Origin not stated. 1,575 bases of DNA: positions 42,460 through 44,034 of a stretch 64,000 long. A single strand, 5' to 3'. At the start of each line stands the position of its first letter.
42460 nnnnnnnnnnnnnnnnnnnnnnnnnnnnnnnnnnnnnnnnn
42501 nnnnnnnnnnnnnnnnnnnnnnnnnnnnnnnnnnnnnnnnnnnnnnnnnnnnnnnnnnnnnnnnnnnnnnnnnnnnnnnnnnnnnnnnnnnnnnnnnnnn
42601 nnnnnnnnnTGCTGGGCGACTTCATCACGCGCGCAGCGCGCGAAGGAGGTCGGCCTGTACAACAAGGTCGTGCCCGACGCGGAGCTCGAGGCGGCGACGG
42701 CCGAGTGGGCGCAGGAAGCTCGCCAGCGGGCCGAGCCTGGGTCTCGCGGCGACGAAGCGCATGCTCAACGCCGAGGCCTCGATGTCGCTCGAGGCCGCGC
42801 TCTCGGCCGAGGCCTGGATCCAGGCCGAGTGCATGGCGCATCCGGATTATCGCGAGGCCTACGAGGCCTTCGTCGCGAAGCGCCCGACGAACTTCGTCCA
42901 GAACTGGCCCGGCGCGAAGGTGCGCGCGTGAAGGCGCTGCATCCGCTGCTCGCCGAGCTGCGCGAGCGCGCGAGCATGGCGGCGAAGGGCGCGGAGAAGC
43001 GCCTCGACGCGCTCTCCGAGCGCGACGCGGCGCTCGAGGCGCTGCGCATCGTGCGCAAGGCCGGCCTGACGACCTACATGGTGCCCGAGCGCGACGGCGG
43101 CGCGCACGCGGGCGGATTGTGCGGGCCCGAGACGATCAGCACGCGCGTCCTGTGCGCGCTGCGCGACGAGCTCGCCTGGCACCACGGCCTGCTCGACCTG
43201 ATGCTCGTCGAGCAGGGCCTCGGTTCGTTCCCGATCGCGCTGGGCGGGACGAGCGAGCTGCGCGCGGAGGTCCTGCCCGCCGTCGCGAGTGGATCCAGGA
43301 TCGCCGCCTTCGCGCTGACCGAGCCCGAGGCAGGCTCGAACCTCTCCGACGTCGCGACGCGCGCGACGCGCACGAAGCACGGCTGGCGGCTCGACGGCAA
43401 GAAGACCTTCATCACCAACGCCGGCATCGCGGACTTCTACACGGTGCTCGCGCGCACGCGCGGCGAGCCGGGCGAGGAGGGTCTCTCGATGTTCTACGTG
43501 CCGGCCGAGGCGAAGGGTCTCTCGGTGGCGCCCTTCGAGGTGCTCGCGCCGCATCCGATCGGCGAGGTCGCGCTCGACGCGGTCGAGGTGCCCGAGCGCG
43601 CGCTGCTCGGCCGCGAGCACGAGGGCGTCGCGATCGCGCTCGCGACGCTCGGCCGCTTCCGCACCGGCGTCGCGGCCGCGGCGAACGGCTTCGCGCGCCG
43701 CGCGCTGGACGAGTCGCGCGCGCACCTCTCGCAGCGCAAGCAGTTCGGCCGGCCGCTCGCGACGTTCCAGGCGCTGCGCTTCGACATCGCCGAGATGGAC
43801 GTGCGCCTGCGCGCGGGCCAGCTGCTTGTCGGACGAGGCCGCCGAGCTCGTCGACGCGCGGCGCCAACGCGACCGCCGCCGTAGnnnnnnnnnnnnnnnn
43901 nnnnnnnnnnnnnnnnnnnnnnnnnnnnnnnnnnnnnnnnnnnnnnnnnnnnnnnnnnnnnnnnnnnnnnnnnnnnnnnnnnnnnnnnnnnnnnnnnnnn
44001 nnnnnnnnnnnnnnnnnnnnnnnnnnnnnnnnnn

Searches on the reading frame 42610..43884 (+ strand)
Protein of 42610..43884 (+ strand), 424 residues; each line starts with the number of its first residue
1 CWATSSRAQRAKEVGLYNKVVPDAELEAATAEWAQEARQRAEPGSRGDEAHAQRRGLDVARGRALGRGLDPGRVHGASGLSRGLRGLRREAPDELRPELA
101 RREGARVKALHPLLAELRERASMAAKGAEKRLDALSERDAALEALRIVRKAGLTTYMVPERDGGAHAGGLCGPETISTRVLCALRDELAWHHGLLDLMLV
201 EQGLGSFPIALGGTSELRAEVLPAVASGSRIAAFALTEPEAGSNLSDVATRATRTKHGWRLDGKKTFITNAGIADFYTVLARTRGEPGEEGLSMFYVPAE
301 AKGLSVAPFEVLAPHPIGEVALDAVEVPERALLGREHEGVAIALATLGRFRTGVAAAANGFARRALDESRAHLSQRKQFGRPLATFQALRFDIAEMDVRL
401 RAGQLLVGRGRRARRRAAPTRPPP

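Call 19: search_protein_families(library=pfam, proteins=[window:42610-43884:+], max_evalue=0.001)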
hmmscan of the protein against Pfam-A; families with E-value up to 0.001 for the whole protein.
window:42610-43884:+ (424 aa): 4 families
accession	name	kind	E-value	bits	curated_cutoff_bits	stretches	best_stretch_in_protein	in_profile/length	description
PF02770.24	Acyl-CoA_dh_M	-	2.2e-21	76.2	33.3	1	233-323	1-95/97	Acyl-CoA dehydrogenase, middle domain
PF00441.29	Acyl-CoA_dh_1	-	1.6e-16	61.2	22.4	1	338-418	2-82/150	Acyl-CoA dehydrogenase, C-terminal domain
PF08028.16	Acyl-CoA_dh_2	-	2e-06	28.6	22.7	1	353-411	2-62/134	Acyl-CoA dehydrogenase, C-terminal domain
PF02771.21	Acyl-CoA_dh_N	-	4.1e-05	24.4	22.9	1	133-228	24-112/113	Acyl-CoA dehydrogenase, N-terminal domain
